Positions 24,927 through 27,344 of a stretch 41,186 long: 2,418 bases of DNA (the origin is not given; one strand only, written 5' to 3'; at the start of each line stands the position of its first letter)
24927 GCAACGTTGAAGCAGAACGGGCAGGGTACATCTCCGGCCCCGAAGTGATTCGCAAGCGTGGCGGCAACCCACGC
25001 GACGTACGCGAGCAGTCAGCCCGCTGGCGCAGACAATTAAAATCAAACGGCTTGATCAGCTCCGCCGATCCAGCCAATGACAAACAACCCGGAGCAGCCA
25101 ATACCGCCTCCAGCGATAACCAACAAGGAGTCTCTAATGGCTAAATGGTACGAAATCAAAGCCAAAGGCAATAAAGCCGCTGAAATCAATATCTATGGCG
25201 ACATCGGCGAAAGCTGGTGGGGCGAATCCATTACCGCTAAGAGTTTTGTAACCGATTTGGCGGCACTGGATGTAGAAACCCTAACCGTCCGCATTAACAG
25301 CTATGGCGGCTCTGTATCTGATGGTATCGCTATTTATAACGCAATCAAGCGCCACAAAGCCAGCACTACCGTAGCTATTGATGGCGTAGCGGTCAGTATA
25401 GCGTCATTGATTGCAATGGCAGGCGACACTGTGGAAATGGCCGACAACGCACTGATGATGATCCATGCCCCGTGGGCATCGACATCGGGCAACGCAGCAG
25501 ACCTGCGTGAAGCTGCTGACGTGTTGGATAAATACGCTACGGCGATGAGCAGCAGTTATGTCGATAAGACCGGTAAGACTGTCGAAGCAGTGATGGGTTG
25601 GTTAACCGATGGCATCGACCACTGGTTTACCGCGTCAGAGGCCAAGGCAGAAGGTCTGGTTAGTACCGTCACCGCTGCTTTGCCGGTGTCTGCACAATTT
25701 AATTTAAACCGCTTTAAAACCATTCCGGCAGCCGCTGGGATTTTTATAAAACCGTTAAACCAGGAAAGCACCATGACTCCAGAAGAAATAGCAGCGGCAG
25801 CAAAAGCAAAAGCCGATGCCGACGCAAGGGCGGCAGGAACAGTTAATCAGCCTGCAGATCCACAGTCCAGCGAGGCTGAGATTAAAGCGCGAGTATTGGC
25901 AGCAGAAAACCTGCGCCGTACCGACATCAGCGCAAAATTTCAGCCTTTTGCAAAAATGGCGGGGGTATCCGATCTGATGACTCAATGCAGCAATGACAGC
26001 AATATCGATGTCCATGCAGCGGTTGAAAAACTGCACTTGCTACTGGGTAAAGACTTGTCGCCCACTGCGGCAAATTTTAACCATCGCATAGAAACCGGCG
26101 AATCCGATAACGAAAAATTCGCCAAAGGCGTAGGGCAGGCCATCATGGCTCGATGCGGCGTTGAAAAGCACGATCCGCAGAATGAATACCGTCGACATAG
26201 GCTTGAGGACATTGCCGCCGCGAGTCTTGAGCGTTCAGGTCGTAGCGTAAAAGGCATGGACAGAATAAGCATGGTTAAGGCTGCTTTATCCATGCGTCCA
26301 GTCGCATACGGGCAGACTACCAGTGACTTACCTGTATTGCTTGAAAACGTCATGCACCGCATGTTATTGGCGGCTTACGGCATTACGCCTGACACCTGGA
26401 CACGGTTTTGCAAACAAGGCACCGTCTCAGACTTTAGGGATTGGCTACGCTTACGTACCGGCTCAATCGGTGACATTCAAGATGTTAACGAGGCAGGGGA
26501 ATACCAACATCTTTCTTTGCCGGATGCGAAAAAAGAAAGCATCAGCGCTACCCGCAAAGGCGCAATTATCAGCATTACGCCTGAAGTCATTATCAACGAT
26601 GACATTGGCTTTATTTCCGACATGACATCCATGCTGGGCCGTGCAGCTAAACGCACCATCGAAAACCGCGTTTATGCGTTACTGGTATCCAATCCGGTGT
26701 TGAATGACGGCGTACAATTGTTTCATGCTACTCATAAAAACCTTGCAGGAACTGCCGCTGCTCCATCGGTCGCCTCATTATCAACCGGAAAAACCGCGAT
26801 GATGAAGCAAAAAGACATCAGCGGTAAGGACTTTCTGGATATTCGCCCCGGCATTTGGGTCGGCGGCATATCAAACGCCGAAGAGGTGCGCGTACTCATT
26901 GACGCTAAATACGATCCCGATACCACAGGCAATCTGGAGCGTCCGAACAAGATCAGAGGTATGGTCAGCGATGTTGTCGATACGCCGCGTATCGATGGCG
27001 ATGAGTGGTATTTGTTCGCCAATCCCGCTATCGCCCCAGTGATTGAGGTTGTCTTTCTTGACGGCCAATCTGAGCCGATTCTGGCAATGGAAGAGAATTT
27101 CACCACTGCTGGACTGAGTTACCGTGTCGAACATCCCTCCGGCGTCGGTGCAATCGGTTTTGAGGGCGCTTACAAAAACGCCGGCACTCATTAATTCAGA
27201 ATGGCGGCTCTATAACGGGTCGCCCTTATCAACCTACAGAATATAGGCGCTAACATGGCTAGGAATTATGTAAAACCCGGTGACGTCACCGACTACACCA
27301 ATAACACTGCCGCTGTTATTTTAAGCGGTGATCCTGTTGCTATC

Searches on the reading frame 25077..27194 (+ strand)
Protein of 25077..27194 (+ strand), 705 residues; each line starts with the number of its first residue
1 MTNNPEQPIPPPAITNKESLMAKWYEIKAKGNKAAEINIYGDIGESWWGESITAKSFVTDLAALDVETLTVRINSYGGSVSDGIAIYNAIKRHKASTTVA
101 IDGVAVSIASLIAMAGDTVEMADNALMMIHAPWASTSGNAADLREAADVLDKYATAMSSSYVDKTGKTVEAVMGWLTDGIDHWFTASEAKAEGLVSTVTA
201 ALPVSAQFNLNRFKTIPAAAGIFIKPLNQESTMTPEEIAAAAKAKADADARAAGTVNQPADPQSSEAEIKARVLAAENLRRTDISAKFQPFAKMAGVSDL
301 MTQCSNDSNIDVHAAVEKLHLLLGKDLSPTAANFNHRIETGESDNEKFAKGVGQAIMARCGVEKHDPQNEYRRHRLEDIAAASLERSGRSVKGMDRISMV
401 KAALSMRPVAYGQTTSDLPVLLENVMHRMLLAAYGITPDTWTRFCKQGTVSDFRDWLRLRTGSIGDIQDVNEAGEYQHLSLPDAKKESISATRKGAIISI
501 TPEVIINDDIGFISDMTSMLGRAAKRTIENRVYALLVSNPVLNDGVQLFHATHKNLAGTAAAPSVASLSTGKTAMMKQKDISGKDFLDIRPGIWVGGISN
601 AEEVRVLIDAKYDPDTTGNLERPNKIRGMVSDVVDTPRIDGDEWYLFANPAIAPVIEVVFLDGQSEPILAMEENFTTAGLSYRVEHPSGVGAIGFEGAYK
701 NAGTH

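Call 106: search_protein_families(library=pfam, proteins=[window:25077-27194:+], max_evalue=0.001)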
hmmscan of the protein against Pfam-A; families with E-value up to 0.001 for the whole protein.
window:25077-27194:+ (705 aa): 4 families
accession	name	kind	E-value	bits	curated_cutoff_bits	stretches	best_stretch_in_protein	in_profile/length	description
PF25209.1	Phage_capsid_4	-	4e-44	152.3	27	1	403-701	7-262/262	Phage capsid protein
PF00574.28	CLP_protease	-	5.3e-29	101.8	20.2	1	24-199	6-179/182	Clp protease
PF01972.22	SDH_protease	-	1.6e-05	24.5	31.3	1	73-129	98-154/286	ClpP-like SDH-type serine proteinase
PF25145.1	NfeD1b_N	-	0.00011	22.4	40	1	66-146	31-110/189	NfeD1b, N-terminal domain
